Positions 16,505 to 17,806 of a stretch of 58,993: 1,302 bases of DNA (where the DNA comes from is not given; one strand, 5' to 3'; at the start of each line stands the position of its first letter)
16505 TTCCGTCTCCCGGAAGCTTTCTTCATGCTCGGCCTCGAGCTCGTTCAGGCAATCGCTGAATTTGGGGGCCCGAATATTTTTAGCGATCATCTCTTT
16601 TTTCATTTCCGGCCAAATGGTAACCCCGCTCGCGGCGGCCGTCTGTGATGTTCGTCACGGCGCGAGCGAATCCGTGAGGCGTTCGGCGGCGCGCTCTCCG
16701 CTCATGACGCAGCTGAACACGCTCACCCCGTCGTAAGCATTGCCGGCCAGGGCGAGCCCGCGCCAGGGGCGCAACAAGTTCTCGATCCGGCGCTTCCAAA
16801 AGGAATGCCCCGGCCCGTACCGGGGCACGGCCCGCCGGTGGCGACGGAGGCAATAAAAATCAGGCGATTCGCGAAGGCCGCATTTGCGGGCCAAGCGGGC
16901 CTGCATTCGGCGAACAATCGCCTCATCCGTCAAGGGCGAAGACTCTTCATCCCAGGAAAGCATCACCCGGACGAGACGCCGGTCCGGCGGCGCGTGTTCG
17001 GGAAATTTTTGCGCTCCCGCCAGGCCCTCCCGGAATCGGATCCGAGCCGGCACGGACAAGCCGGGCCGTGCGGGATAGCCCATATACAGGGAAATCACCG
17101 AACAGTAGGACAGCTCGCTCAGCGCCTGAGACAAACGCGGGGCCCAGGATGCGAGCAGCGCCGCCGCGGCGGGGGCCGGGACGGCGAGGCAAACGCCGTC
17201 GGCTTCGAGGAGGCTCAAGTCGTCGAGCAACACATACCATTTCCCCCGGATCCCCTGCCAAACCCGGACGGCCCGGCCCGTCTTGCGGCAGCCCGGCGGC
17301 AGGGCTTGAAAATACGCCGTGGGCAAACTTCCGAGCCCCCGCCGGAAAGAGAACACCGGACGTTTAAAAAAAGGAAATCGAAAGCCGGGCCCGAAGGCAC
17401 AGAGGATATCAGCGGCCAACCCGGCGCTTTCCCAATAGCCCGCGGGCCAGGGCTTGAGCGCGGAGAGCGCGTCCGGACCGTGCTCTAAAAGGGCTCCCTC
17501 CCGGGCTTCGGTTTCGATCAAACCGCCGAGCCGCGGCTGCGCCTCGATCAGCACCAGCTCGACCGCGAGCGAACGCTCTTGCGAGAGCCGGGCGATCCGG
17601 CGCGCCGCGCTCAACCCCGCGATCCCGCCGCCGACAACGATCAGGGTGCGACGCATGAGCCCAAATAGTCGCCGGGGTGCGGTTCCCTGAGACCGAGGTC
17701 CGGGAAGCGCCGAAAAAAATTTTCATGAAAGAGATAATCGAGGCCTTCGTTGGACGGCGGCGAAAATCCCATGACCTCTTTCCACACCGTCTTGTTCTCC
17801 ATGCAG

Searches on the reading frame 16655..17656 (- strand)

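Call 11: search_protein_families(library=pfam, proteins=[window:16655-17656:-])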
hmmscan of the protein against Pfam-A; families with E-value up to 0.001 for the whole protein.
window:16655-17656:- (333 aa): 4 families
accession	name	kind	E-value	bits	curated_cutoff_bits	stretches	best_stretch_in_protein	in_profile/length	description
PF01593.30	Amino_oxidase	-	1.6e-26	94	19.8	2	97-327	192-442/443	Flavin containing amine oxidoreductase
PF13450.12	NAD_binding_8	-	7.1e-11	42.7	21.9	1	7-66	1-54/68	NAD(P)-binding Rossmann-like domain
PF13454.12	NAD_binding_9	-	1.7e-05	25.3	21.8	1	7-159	2-152/155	FAD-NAD(P)-binding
PF01266.30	DAO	-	0.00015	21.8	27.9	1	5-62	2-52/353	FAD dependent oxidoreductase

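Call 14: search_protein_families(library=ncbifam, proteins=[window:16655-17656:-])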
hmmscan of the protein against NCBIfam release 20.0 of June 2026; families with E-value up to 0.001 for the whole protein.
window:16655-17656:- (333 aa): 7 families
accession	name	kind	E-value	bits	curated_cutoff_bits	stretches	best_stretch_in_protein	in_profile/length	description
TIGR00562.1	proto_IX_ox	equivalog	1.4e-32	112.9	97.85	2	148-329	271-466/470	protoporphyrinogen oxidase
NF008845.0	PRK11883.1-5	equivalog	9.1e-30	103.3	560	2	1-75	3-77/468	protoporphyrinogen oxidase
NF008841.0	PRK11883.1-1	equivalog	1.7e-25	89.9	517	2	141-331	252-451/453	protoporphyrinogen oxidase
NF009081.0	PRK12416.1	equivalog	9.1e-18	64.4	702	1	3-66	2-65/466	protoporphyrinogen oxidase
TIGR03467.1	HpnE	equivalog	1.9e-13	50.5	283.05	2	142-327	245-428/430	hydroxysqualene dehydroxylase HpnE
NF005560.0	PRK07233.1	equivalog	2.3e-06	26.7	252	1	5-58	3-50/435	hypothetical protein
NF008843.0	PRK11883.1-3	equivalog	1.1e-05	24.8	406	1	4-63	3-58/424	protoporphyrinogen oxidase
